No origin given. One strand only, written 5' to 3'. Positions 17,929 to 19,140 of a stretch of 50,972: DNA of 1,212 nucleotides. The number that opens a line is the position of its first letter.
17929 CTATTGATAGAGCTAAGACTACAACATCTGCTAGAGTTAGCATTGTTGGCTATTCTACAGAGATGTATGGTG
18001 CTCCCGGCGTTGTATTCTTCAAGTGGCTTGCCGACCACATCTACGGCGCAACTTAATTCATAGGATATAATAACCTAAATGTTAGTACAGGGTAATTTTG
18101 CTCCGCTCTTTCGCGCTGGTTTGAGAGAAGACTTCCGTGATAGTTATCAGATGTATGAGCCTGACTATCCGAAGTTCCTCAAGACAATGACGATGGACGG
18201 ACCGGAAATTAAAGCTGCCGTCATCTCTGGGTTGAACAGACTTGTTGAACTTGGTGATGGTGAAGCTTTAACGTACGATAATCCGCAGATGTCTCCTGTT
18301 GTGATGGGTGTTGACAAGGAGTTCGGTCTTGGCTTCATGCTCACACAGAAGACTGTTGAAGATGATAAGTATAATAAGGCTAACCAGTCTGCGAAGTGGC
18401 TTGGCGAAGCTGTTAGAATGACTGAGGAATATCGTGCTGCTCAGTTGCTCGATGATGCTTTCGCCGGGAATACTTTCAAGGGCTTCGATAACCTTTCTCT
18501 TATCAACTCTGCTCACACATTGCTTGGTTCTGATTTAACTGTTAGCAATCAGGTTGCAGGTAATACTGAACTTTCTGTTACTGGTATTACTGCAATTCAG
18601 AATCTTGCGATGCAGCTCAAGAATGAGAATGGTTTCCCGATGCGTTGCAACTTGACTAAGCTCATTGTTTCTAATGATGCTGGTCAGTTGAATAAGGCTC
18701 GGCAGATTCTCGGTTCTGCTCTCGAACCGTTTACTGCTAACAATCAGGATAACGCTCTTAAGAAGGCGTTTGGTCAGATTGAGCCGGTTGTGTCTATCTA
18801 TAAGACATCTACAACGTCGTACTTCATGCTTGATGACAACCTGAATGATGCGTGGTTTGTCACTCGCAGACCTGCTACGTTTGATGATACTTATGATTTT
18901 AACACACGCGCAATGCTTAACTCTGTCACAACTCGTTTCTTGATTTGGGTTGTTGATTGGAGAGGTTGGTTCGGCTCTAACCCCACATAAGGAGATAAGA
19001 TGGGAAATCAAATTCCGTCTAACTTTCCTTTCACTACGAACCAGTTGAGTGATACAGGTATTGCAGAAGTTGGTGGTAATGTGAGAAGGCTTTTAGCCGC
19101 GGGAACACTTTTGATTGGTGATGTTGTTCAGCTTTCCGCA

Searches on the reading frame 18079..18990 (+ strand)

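Call 9: search_protein_families(library=phrogs, proteins=[window:18079-18990:+], max_evalue=0.00001)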
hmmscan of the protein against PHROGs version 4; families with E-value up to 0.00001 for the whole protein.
window:18079-18990:+ (303 aa): 1 family
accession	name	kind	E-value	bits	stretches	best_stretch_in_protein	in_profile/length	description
phrog_371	-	head and packaging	1.6e-06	28.7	1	13-299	14-230/303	major head protein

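Call 27: search_protein_families(library=pfam, proteins=[window:18079-18990:+], max_evalue=0.01)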
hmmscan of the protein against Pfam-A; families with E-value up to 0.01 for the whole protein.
window:18079-18990:+ (303 aa): 2 families
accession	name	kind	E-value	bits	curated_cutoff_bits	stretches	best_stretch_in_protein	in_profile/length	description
PF25209.1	Phage_capsid_4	-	1.8e-07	32.1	27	1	41-297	40-259/262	Phage capsid protein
PF10124.15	Mu-like_gpT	-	1.8e-05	24.7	20.1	0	79-162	69-152/289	Mu-like prophage major head subunit gpT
